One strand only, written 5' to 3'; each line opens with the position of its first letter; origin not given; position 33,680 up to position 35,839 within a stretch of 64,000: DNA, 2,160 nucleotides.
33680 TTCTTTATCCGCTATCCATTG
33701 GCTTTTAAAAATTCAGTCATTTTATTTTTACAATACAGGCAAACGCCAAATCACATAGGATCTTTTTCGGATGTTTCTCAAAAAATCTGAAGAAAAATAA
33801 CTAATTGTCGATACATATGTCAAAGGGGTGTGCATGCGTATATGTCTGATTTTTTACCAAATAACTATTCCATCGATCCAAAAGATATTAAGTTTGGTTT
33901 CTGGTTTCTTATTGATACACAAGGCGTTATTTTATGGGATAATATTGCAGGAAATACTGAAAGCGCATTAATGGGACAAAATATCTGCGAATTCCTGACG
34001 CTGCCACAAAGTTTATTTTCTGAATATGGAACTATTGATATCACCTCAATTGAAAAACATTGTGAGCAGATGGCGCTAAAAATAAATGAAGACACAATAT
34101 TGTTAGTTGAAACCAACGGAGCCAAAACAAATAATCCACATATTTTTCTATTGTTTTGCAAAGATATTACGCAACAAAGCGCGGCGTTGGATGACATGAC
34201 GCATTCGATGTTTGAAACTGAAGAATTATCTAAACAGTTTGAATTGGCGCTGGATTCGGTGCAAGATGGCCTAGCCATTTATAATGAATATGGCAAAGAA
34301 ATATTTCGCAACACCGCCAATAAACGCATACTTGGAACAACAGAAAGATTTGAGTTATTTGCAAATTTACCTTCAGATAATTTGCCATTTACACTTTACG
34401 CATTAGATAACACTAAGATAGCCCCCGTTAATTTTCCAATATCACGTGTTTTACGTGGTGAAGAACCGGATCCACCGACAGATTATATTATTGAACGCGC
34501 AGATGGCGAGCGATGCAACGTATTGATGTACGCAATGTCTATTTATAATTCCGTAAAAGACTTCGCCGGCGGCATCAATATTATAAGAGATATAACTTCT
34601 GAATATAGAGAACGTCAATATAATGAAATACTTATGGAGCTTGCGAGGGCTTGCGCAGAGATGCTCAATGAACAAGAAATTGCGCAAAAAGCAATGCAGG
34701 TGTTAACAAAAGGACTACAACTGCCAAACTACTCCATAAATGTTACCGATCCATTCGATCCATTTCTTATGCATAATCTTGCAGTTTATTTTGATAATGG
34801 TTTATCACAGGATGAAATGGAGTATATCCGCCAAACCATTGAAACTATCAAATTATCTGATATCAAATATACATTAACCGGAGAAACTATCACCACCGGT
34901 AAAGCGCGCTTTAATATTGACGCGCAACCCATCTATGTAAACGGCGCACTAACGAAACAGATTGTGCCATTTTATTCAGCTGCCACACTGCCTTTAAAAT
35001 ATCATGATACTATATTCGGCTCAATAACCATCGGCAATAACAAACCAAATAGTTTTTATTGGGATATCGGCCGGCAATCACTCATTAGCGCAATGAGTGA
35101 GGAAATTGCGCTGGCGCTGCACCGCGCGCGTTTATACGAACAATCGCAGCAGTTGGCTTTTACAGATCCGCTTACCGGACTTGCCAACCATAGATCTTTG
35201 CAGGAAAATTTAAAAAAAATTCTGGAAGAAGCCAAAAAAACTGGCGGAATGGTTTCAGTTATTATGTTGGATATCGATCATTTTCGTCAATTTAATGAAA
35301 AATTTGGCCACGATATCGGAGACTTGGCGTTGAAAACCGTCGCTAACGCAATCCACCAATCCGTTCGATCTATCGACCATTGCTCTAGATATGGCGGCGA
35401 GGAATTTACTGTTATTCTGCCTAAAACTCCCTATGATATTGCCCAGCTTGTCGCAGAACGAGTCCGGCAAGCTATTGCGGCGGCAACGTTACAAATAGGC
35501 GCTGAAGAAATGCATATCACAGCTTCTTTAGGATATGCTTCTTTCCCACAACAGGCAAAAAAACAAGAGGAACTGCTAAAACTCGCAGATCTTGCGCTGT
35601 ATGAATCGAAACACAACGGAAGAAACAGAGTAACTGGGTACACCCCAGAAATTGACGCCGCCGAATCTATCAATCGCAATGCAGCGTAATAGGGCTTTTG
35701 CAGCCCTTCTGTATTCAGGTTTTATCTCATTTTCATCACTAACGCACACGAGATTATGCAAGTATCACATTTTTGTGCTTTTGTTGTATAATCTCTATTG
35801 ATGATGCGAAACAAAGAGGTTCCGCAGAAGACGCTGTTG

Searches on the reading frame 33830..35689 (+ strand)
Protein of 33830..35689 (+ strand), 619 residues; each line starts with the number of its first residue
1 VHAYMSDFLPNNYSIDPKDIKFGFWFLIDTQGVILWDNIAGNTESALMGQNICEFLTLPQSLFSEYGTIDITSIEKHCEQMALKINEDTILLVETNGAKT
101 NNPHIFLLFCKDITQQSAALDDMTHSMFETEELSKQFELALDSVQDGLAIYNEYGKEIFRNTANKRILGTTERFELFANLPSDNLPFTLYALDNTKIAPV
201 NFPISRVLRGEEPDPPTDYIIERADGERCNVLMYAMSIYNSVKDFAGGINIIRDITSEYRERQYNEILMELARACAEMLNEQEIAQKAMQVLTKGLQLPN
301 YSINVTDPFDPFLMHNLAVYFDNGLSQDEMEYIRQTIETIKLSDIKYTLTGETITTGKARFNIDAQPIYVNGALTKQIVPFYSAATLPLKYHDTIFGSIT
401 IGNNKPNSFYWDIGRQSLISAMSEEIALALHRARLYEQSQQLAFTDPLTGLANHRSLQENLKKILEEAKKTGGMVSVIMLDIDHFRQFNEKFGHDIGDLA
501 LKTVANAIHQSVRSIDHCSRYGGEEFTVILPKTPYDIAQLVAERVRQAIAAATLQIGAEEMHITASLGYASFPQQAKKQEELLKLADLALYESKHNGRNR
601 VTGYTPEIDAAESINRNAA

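Call 11: search_protein_families(library=pfam, proteins=[window:33830-35689:+], max_evalue=0.001)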
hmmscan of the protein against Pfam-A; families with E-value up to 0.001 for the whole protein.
window:33830-35689:+ (619 aa): 3 families
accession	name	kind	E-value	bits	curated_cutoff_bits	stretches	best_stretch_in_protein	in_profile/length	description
PF00990.26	GGDEF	-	2.4e-46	157.9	23.8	1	443-600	1-161/161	Diguanylate cyclase, GGDEF domain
PF01590.32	GAF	-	0.00014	22.8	22.4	0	282-430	3-133/133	GAF domain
PF13185.12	GAF_2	-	0.00019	22.1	28.6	0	346-431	53-136/136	GAF domain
